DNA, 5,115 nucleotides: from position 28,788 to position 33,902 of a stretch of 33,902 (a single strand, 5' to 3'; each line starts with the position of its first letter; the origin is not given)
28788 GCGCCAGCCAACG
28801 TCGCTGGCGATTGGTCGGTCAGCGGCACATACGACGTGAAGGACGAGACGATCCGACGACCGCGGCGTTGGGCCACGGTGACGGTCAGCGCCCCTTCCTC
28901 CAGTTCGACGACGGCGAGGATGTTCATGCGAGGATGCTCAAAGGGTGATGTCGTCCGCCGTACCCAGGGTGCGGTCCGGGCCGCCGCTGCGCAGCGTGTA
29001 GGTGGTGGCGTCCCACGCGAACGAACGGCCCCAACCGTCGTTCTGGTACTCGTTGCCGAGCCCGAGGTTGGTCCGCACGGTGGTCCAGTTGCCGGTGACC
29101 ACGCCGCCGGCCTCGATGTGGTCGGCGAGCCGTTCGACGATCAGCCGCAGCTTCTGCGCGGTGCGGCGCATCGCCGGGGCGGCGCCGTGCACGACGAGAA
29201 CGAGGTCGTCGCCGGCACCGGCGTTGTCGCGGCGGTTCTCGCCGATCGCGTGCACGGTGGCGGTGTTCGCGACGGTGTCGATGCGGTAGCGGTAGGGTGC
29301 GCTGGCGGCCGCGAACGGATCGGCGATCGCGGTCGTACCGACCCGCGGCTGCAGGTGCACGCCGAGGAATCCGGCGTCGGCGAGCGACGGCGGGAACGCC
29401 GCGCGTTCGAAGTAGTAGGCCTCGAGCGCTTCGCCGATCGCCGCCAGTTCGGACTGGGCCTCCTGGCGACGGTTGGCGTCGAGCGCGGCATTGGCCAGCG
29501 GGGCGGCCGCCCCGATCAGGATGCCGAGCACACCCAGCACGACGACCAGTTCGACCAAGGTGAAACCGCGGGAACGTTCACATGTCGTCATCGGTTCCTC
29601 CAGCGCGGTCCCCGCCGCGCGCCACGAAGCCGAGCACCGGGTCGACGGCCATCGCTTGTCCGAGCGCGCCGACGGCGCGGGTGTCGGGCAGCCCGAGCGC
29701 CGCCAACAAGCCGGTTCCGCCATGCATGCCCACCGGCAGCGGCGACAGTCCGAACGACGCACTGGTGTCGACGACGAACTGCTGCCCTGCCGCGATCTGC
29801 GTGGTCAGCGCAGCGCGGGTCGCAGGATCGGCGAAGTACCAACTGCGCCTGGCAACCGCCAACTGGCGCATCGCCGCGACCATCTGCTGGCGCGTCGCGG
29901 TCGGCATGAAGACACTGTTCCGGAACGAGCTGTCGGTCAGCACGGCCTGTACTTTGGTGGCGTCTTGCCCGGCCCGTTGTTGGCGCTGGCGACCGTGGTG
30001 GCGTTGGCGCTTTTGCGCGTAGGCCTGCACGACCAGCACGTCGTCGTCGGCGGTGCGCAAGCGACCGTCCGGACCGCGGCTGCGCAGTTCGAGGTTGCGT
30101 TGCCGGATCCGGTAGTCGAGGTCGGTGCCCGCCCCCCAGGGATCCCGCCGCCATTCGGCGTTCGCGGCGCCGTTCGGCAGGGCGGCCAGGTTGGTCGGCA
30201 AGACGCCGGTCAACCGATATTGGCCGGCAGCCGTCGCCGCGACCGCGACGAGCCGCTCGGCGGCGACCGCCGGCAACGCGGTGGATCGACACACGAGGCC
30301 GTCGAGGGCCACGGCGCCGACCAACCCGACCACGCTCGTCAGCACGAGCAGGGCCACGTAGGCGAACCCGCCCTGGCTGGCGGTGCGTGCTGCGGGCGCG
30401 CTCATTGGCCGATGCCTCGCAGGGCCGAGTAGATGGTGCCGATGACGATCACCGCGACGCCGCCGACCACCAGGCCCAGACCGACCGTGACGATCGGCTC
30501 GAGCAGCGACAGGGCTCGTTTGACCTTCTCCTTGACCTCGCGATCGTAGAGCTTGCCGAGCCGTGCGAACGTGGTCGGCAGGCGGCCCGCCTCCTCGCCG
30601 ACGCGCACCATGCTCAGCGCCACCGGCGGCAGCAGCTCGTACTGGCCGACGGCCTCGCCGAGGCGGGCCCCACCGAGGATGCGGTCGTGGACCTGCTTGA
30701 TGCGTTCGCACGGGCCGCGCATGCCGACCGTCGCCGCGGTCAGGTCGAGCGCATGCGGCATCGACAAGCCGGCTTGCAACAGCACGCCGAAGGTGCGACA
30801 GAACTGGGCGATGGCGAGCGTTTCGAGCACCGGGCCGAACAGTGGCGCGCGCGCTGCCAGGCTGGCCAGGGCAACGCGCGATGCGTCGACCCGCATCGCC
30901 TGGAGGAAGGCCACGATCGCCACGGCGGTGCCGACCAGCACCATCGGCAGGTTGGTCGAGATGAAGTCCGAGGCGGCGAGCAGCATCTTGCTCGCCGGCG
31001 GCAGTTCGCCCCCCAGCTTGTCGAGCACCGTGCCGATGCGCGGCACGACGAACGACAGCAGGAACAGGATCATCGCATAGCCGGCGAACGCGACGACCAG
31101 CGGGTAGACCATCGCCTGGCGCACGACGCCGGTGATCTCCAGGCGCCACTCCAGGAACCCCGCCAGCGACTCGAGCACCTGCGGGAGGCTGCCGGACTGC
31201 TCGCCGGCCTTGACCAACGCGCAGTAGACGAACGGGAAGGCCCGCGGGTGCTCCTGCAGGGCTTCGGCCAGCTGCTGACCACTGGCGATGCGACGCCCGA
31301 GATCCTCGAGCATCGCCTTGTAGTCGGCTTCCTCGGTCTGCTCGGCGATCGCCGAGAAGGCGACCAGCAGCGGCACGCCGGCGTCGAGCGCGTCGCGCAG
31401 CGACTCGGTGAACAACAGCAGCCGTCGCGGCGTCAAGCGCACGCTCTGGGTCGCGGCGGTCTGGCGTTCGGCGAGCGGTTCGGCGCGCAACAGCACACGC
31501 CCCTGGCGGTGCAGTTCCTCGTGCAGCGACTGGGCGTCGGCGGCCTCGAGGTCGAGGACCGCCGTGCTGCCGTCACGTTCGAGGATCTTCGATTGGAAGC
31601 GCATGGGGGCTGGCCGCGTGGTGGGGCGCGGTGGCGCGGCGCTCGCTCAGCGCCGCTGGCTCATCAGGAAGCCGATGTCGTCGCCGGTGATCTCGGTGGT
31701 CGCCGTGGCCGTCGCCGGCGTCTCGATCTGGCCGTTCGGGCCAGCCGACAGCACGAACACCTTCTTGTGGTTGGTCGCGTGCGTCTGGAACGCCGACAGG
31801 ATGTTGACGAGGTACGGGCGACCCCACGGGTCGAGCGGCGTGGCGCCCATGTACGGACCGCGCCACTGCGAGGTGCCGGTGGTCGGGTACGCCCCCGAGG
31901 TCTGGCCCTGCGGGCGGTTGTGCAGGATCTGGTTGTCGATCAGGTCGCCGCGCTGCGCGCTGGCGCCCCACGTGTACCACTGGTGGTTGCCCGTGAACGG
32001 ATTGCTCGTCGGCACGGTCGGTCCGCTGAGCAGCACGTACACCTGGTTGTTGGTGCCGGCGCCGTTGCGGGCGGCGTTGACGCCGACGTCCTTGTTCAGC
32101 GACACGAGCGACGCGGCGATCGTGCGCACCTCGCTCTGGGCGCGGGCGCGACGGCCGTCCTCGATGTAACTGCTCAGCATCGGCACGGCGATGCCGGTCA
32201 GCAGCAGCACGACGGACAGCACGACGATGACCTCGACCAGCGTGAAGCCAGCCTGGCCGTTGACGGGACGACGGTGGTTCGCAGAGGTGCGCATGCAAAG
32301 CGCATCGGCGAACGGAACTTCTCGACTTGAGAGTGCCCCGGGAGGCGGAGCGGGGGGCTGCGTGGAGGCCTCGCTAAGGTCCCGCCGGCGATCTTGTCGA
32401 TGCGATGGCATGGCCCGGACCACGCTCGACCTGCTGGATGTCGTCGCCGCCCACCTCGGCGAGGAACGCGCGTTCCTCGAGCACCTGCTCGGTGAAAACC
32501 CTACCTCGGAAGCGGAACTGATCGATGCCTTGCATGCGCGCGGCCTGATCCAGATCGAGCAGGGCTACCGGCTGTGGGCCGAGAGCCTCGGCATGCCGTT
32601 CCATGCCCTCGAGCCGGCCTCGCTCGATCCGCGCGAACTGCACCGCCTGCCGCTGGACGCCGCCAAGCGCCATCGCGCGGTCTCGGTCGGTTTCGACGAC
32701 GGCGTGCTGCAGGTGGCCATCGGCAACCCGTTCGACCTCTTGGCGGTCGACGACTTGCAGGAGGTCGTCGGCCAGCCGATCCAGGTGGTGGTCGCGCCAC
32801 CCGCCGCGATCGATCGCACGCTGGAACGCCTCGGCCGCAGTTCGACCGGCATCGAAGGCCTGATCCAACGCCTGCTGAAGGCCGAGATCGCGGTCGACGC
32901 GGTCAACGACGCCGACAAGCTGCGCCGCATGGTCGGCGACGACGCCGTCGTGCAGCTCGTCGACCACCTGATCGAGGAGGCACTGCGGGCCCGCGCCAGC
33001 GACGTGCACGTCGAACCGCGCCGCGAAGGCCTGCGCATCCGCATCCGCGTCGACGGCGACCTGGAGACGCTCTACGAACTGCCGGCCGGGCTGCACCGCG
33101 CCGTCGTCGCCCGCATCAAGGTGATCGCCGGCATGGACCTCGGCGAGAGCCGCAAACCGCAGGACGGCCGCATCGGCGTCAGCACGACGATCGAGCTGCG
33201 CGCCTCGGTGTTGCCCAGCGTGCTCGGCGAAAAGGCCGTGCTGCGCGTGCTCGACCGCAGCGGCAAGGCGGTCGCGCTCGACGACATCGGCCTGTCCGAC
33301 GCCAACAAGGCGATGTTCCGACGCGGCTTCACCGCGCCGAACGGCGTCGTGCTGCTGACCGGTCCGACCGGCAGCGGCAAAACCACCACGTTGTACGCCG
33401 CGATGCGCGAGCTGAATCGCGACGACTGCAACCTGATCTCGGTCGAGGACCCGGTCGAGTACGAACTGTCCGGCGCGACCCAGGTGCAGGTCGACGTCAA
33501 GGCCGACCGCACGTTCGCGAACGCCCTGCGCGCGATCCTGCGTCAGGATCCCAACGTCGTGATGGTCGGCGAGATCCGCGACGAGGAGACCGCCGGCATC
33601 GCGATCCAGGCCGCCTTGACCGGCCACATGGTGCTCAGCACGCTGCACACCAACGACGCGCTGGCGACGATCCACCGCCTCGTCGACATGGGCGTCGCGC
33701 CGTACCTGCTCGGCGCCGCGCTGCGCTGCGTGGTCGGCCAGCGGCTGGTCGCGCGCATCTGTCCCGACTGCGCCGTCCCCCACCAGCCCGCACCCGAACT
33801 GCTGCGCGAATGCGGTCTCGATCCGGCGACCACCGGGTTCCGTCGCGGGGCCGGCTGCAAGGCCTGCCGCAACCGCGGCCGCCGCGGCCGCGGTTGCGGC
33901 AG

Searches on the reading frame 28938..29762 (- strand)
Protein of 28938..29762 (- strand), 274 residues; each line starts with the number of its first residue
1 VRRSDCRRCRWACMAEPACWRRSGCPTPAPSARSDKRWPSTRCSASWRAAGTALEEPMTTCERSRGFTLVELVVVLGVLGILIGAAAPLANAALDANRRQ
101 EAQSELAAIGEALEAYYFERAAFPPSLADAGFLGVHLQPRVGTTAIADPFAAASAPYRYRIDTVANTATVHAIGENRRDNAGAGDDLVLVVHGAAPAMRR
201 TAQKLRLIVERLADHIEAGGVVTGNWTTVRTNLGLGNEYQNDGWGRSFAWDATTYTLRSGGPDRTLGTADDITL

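Call 10: search_protein_families(library=pfam, proteins=[window:28938-29762:-], max_evalue=0.001)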
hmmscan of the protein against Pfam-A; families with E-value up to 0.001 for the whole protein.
window:28938-29762:- (274 aa): 2 families
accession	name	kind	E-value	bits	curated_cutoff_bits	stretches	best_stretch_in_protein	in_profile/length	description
PF07963.17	N_methyl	-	2.3e-07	30.6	21.2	1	63-86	3-26/27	Prokaryotic N-terminal methylation motif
PF08334.16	T2SSG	-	0.00067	20.1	21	0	94-126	6-38/108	Type II secretion system (T2SS), protein G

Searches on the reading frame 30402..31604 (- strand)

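Call 10: search_protein_families(library=pfam, proteins=[window:30402-31604:-], max_evalue=0.001)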
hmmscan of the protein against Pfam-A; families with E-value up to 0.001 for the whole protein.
window:30402-31604:- (400 aa): 1 family
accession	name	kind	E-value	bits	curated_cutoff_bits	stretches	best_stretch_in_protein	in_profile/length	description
PF00482.28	T2SSF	-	2.9e-51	173.1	25.2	2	65-188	1-125/125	Type II secretion system (T2SS), protein F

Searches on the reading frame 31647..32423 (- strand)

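Call 40: search_protein_families(library=pfam, proteins=[window:31647-32423:-], max_evalue=0.01)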
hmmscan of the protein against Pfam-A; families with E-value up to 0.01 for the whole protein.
window:31647-32423:- (258 aa): 2 families
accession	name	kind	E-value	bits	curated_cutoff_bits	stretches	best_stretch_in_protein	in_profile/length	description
PF08334.16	T2SSG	-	9.3e-06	26.1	21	1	180-236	49-99/108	Type II secretion system (T2SS), protein G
PF07963.17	N_methyl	-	1.1e-05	25.3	21.2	1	55-79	2-26/27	Prokaryotic N-terminal methylation motif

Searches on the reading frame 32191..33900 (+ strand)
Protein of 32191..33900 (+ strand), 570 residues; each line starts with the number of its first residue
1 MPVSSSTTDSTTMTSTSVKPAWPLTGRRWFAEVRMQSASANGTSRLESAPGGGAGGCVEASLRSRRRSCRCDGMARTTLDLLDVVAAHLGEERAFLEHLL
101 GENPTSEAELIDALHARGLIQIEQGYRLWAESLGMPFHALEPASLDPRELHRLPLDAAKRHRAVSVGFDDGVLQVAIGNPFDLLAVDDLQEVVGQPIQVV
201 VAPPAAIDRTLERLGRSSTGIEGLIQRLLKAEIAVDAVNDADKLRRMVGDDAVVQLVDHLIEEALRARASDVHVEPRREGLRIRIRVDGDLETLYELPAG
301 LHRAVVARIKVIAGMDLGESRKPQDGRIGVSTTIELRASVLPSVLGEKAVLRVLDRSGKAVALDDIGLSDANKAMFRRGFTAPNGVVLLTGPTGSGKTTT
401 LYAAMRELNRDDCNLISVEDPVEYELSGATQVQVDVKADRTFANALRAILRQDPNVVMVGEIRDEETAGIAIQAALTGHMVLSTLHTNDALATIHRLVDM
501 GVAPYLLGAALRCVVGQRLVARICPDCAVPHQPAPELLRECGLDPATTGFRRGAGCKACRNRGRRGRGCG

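Call 40: search_protein_families(library=pfam, proteins=[window:32191-33900:+], max_evalue=0.01)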
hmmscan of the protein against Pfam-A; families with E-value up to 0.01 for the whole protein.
window:32191-33900:+ (570 aa): 13 families
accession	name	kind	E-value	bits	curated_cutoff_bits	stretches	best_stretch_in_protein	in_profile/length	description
PF00437.27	T2SSE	-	6.1e-107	357.9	24.9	1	249-567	4-313/370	Type II/IV secretion system protein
PF05157.20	MshEN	-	1.1e-17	64.3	23.1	1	133-218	1-87/90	MshEN domain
PF13191.12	AAA_16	-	2.5e-05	25.3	32.6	1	382-497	22-123/167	AAA ATPase domain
PF13401.12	AAA_22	-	2.5e-05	25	27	1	384-452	5-57/130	AAA domain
PF20720.3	nSTAND3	-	0.0001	22.4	27.2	1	384-425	17-58/155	Novel STAND NTPase 3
PF25199.1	nSTAND_NTPase5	-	0.00029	21.1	34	1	383-420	40-78/145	Novel STAND NTPase 5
PF13173.12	AAA_14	-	0.00044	20.7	27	1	385-429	3-48/129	AAA domain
PF13604.12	AAA_30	-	0.00076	19.7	27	1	368-411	2-45/191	AAA domain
PF13555.12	AAA_29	-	0.0019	18.4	27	1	383-404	21-42/61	P-loop containing region of AAA domain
PF12775.13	AAA_7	-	0.0034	17.4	25.8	1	385-418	34-67/181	P-loop containing dynein motor region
PF00004.35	AAA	-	0.0037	18.1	21.2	1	387-422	1-33/131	ATPase family associated with various cellular activities (AAA)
PF13245.12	AAA_19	-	0.0068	17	25.1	0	382-410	9-37/134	AAA domain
PF13238.12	AAA_18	-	0.0095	16.8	29.4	0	387-450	1-63/128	AAA domain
